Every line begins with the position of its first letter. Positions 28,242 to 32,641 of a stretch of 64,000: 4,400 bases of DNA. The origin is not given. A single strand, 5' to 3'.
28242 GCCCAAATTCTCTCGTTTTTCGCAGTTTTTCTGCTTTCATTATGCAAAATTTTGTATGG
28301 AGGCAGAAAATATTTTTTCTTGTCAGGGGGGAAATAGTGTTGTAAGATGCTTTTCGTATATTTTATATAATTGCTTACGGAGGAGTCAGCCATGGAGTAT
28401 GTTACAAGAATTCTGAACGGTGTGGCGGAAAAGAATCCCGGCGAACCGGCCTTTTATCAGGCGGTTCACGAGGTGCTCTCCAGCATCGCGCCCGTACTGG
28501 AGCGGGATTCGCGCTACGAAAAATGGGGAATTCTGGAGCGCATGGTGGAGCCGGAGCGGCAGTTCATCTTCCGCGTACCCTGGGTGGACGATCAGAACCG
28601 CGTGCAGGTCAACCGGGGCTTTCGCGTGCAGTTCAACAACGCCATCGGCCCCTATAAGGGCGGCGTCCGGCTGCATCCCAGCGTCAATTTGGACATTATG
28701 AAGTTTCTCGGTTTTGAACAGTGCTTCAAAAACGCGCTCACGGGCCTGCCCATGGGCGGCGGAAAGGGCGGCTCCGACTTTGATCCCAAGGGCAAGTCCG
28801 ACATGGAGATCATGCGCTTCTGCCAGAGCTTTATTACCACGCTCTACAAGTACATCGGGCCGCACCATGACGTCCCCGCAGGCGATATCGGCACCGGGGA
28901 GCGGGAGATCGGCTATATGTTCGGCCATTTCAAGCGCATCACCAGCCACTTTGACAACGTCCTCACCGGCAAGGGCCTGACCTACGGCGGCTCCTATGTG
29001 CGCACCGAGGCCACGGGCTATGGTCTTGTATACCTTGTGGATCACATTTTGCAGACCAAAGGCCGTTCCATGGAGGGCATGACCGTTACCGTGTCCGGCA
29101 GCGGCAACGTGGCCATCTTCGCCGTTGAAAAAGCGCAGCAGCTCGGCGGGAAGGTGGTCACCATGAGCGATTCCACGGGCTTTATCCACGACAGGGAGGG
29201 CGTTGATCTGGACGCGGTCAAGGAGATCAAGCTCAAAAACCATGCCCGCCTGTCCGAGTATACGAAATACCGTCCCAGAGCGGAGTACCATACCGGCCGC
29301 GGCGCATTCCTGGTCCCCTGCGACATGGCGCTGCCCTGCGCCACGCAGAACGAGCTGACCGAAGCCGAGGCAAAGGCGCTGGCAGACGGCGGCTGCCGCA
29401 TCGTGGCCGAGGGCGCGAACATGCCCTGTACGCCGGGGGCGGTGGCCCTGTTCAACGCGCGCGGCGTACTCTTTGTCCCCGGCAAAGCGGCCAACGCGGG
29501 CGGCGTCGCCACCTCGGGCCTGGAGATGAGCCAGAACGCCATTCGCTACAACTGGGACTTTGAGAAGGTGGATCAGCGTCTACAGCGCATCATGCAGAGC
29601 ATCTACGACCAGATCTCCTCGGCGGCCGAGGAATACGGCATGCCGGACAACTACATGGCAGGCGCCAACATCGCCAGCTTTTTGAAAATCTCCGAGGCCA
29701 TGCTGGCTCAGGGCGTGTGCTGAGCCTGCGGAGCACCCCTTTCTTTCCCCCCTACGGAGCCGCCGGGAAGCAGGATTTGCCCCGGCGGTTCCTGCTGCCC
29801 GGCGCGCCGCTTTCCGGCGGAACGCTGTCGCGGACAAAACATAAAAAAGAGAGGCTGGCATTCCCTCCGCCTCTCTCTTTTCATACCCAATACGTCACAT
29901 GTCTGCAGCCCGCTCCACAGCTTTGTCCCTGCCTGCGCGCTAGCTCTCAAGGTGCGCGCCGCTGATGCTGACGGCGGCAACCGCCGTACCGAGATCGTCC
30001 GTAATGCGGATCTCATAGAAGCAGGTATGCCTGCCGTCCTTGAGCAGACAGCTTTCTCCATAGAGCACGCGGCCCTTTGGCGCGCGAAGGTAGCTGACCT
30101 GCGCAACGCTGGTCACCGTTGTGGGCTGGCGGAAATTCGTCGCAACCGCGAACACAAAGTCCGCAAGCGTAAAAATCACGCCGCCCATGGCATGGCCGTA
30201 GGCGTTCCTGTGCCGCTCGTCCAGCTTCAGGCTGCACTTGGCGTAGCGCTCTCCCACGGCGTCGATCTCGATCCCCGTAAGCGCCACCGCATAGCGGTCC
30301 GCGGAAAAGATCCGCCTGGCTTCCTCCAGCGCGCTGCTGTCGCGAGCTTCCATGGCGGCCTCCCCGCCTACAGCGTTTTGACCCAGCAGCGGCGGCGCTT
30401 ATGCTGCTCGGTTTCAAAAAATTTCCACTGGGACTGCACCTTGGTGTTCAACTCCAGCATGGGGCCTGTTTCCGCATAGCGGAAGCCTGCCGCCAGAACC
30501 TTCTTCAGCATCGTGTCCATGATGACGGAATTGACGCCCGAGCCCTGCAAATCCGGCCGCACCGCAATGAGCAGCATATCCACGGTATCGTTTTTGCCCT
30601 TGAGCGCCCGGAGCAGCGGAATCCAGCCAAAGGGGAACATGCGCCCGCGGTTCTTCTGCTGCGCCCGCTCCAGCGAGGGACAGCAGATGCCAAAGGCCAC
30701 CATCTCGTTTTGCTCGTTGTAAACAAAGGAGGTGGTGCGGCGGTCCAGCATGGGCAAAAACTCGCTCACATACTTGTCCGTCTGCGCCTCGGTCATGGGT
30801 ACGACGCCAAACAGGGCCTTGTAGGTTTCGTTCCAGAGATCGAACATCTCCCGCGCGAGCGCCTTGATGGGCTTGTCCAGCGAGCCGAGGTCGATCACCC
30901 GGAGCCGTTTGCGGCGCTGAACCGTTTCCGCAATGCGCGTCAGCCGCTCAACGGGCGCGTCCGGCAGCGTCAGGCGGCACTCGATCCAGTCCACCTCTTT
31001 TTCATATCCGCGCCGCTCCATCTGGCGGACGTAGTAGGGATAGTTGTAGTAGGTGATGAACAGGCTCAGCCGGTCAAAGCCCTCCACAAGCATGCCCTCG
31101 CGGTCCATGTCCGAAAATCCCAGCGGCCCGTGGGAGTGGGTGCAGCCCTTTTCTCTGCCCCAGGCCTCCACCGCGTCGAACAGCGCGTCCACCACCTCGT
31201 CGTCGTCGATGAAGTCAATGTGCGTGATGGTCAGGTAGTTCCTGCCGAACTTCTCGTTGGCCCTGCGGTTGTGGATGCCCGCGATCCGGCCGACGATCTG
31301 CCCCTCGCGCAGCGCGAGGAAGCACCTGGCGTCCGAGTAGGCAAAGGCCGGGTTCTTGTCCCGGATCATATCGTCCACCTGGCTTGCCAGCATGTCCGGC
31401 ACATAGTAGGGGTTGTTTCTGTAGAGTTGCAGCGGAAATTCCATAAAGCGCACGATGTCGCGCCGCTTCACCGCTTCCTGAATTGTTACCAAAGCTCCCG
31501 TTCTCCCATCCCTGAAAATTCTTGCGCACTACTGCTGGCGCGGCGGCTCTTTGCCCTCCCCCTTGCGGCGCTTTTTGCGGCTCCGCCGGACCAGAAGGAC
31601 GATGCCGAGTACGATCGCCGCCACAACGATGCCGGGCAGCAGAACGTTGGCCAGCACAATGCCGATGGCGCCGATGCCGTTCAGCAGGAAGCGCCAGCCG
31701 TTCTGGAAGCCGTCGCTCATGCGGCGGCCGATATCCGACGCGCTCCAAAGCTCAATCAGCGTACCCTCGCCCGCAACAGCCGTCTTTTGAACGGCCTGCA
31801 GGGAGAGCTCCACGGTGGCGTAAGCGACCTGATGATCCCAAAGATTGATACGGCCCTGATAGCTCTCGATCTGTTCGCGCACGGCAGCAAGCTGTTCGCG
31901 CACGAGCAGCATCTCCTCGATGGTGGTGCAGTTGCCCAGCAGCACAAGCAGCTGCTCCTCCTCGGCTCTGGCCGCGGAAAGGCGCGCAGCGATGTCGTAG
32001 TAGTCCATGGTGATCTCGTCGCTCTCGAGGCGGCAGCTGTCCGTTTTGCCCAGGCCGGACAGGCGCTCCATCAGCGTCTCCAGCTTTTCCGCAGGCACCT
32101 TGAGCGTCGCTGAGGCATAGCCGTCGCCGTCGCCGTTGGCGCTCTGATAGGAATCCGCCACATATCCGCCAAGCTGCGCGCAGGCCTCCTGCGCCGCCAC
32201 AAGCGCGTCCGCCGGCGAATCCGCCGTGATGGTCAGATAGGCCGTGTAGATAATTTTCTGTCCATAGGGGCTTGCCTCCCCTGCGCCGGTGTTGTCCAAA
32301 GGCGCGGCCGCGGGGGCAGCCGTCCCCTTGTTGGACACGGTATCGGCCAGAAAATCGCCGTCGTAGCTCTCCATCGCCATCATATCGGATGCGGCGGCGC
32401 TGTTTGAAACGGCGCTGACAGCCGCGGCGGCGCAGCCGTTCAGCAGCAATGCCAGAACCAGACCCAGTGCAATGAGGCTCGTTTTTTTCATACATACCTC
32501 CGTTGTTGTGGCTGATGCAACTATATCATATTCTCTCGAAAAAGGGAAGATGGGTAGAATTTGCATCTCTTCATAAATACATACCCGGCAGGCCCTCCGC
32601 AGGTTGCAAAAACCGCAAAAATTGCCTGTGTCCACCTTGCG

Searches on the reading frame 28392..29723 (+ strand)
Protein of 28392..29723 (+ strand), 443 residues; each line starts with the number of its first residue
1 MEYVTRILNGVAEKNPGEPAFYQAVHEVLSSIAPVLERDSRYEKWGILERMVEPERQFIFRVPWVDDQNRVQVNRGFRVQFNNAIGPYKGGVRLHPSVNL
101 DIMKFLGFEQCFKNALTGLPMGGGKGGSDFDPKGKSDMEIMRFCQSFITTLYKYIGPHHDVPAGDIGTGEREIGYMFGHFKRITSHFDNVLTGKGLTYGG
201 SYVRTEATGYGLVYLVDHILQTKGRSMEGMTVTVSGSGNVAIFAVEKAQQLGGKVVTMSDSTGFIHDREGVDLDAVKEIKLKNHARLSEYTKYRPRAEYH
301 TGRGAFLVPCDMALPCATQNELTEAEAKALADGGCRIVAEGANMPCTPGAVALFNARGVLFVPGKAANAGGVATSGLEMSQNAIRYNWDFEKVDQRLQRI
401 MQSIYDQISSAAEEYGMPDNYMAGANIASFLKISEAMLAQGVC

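Call 47: find_encoding_contigs(protein=window:28392-29723:+, flank=10000, max_places=10)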
Protein window:28392-29723:+ (443 aa): 6 contigs read that carry it; 5 places shown.
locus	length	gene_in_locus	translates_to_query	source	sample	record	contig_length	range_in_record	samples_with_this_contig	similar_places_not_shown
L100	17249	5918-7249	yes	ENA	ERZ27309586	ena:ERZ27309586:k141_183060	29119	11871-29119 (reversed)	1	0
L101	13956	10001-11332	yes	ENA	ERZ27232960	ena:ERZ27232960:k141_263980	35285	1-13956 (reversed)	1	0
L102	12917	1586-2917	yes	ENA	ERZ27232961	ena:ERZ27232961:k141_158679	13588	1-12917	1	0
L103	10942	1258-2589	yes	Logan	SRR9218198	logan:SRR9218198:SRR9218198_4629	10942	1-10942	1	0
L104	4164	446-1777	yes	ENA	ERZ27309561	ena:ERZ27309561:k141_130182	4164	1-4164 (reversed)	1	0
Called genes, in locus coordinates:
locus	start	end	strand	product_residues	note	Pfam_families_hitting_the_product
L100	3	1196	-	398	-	?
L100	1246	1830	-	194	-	PF00574:CLP_protease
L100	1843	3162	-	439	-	PF05697:Trigger_N, PF00254:FKBP_C, PF05698:Trigger_C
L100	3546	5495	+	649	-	PF07973:tRNA_SAD, PF00587:tRNA-synt_2b, PF03129:HGTP_anticodon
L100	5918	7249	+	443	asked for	PF02812:ELFV_dehydrog_N, PF00208:ELFV_dehydrog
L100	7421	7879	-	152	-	PF03061:4HBT (weak)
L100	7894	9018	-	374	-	PF00583:Acetyltransf_1 (faint)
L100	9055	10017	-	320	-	PF14257:DUF4349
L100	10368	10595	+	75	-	-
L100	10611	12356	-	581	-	PF00501:AMP-binding, PF13193:AMP-binding_C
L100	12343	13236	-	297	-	PF00198:2-oxoacid_dh (faint)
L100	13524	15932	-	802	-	PF00521:DNA_topoisoIV, PF03989:DNA_gyraseA_C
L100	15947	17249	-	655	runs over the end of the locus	PF02518:HATPase_c, PF00204:DNA_gyraseB, PF01751:Toprim, PF00986:DNA_gyraseB_C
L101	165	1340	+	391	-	PF03734:YkuD, PF06347:SH3_4 (weak), PF08239:SH3_3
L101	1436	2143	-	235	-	-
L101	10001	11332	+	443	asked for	PF02812:ELFV_dehydrog_N, PF00208:ELFV_dehydrog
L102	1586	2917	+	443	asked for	PF02812:ELFV_dehydrog_N, PF00208:ELFV_dehydrog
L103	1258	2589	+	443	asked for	PF02812:ELFV_dehydrog_N, PF00208:ELFV_dehydrog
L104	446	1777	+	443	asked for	PF02812:ELFV_dehydrog_N, PF00208:ELFV_dehydrog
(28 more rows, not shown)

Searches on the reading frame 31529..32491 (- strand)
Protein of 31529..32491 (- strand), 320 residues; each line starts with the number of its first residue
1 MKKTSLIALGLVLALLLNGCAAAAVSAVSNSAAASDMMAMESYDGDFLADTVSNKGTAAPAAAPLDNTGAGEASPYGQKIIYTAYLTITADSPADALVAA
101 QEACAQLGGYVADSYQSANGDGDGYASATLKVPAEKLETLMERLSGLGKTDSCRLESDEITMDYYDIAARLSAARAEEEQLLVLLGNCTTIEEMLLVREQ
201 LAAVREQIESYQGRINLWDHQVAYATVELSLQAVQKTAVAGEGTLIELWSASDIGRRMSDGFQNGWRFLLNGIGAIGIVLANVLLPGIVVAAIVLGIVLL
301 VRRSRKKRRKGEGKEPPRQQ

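Call 55: find_encoding_contigs(protein=window:31529-32491:-, flank=10000, max_places=10)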
Protein window:31529-32491:- (320 aa): 23 contigs read that carry it; 10 places shown.
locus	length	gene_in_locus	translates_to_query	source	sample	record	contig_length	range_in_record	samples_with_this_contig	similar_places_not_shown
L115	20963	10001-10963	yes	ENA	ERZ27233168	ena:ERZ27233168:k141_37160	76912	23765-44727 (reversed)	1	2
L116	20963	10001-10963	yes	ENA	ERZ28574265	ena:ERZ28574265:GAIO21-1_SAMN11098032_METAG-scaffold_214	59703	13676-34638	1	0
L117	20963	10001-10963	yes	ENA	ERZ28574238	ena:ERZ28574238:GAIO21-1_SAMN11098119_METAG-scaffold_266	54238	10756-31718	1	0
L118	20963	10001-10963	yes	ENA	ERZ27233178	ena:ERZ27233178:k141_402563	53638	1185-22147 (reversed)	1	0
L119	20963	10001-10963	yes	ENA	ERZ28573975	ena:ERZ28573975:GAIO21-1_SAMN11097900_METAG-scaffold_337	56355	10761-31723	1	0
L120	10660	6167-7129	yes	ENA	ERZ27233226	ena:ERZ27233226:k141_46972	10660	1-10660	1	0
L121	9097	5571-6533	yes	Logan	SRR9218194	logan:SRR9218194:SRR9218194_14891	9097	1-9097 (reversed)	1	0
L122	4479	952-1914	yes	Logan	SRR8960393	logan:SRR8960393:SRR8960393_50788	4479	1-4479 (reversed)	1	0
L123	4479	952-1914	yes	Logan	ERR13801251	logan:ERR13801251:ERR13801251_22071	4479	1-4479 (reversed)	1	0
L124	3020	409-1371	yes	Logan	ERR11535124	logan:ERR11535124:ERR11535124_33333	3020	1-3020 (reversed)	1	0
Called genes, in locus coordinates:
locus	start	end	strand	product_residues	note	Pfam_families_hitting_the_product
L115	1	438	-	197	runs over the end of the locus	-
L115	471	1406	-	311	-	PF01795:Methyltransf_5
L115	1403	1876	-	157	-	PF02381:MraZ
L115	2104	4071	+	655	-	PF02518:HATPase_c, PF00204:DNA_gyraseB, PF01751:Toprim, PF00986:DNA_gyraseB_C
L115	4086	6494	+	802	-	PF00521:DNA_topoisoIV, PF03989:DNA_gyraseA_C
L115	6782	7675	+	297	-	PF00198:2-oxoacid_dh (faint)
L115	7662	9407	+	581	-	PF00501:AMP-binding, PF13193:AMP-binding_C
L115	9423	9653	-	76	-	-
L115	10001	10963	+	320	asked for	PF14257:DUF4349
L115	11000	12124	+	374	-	PF00583:Acetyltransf_1 (faint)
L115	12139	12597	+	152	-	PF03061:4HBT (weak)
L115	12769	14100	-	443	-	PF02812:ELFV_dehydrog_N, PF00208:ELFV_dehydrog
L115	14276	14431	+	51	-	-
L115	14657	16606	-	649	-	PF07973:tRNA_SAD, PF00587:tRNA-synt_2b, PF03129:HGTP_anticodon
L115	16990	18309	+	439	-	PF05697:Trigger_N, PF00254:FKBP_C, PF05698:Trigger_C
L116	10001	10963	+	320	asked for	PF14257:DUF4349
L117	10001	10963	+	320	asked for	PF14257:DUF4349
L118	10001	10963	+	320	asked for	PF14257:DUF4349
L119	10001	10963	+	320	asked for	PF14257:DUF4349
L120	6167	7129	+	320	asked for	PF14257:DUF4349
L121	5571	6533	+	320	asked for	PF14257:DUF4349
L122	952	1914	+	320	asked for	PF14257:DUF4349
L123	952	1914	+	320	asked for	PF14257:DUF4349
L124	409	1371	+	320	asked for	PF14257:DUF4349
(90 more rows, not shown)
